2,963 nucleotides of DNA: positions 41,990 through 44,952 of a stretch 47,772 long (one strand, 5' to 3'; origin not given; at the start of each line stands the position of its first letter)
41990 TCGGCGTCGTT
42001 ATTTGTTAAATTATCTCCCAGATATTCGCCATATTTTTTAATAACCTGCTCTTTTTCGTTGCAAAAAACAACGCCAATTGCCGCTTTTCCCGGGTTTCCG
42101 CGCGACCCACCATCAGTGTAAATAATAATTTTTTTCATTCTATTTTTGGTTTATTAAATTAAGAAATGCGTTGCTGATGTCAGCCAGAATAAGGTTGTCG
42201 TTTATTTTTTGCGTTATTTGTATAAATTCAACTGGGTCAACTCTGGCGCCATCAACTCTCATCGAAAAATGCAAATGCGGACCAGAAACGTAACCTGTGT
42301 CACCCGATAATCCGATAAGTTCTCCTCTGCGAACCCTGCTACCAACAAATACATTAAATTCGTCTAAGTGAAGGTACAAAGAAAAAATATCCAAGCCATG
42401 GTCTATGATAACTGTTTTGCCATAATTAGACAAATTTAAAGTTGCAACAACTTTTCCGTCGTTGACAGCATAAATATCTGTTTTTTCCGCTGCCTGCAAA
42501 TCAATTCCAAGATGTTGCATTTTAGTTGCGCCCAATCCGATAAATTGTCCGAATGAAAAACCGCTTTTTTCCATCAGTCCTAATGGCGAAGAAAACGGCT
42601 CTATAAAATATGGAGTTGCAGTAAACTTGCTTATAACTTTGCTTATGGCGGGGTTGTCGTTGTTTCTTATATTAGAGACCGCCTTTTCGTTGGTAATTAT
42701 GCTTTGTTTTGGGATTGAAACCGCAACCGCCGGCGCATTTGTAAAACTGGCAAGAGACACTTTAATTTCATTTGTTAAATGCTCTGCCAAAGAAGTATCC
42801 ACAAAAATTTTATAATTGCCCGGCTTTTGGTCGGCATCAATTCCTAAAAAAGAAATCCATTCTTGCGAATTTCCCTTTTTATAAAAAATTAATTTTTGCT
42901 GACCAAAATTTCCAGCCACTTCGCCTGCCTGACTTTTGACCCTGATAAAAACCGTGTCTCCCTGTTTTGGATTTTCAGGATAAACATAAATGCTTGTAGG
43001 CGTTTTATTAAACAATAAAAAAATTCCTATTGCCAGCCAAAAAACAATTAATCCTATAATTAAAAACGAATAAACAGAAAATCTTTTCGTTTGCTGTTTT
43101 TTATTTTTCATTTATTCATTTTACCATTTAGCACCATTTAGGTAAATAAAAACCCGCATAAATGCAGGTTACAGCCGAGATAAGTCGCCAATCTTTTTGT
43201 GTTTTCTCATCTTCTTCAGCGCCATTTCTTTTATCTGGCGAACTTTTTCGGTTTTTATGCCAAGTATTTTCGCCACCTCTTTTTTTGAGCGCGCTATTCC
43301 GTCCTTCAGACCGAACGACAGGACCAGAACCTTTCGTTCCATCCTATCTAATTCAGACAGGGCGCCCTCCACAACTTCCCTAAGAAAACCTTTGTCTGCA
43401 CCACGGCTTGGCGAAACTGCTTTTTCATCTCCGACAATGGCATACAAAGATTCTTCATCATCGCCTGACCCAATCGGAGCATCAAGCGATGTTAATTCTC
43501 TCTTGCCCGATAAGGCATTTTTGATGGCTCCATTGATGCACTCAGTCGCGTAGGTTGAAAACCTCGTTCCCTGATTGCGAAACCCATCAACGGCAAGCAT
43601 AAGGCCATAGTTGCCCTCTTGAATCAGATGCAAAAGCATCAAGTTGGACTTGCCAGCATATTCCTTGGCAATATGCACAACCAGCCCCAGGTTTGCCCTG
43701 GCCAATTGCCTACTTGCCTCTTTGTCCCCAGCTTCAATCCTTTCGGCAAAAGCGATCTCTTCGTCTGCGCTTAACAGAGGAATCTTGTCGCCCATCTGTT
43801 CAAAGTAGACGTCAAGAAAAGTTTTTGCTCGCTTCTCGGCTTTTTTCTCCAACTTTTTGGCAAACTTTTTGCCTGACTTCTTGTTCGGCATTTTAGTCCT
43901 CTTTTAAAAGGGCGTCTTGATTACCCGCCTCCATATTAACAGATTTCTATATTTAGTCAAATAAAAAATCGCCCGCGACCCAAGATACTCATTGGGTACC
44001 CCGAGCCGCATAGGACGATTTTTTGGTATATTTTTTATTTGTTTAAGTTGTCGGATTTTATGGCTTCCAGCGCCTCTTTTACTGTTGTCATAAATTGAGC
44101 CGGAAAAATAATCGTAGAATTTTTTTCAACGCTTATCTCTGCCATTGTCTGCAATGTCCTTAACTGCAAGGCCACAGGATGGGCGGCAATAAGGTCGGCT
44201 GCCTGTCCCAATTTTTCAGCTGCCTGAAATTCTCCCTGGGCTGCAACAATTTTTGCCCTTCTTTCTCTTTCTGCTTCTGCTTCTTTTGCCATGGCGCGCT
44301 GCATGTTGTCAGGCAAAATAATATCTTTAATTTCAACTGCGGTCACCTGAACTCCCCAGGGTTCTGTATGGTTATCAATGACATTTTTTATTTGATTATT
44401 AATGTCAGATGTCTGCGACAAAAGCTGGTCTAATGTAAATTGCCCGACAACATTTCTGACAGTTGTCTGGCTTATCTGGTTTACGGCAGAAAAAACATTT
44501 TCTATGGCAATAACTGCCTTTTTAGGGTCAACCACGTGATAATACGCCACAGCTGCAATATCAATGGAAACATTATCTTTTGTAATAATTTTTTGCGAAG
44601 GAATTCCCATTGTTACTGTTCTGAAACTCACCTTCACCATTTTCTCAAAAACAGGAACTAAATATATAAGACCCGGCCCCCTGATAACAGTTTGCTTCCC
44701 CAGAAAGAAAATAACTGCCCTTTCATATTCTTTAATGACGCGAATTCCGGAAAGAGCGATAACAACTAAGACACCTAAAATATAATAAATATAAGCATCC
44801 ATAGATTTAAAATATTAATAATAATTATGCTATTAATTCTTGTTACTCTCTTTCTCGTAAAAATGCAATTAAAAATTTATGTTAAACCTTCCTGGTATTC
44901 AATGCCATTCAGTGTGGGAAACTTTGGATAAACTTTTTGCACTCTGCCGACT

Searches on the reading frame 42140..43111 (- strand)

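Call 81: search_protein_families(library=pfam, proteins=[window:42140-43111:-], max_evalue=0.0001)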
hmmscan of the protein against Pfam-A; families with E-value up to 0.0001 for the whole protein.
window:42140-43111:- (323 aa): 1 family
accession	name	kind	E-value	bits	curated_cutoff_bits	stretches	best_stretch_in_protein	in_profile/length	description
PF01551.29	Peptidase_M23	-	1.7e-29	102.3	28.7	1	199-293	2-96/96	Peptidase family M23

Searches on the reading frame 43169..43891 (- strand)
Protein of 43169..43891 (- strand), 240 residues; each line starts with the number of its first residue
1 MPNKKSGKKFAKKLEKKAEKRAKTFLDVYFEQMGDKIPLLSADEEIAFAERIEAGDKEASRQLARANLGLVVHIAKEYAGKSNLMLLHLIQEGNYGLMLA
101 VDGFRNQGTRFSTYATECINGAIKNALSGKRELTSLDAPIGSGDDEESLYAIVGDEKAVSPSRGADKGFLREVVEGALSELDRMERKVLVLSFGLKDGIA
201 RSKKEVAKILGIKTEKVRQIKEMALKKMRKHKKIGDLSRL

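Call 81: search_protein_families(library=pfam, proteins=[window:43169-43891:-], max_evalue=0.0001)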
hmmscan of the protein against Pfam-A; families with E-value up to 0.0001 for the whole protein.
window:43169-43891:- (240 aa): 4 families
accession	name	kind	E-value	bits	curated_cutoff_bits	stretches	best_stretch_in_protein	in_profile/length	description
PF04542.20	Sigma70_r2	-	9.8e-12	44.9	24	1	63-130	1-68/71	Sigma-70 region 2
PF04545.22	Sigma70_r4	-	3.5e-10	39.7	24.1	1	177-230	1-50/50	Sigma-70, region 4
PF00140.25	Sigma70_r1_2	-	9.1e-09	35.6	22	1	29-58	6-34/34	Sigma-70 factor, region 1.2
PF04539.22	Sigma70_r3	-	4.6e-05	23.9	25.3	0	202-224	22-44/78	Sigma-70 region 3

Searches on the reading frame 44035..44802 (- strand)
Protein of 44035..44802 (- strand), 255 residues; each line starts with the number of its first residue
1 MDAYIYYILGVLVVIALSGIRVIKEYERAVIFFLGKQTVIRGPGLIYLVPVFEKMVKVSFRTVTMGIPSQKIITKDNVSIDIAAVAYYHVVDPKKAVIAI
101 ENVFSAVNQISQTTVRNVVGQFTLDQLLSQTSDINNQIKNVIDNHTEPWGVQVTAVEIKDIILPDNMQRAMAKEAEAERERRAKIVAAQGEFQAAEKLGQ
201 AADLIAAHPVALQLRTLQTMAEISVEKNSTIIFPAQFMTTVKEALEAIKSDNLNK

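Call 81: search_protein_families(library=pfam, proteins=[window:44035-44802:-], max_evalue=0.0001)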
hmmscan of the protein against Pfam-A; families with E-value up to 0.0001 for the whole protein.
window:44035-44802:- (255 aa): 2 families
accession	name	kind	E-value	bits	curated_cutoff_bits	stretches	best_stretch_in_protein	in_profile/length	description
PF01145.31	Band_7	-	4.8e-37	128.1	23.6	1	22-191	2-175/176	SPFH domain / Band 7 family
PF13421.11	Band_7_1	-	6.1e-06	26.5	24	1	101-176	131-208/211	SPFH domain-Band 7 family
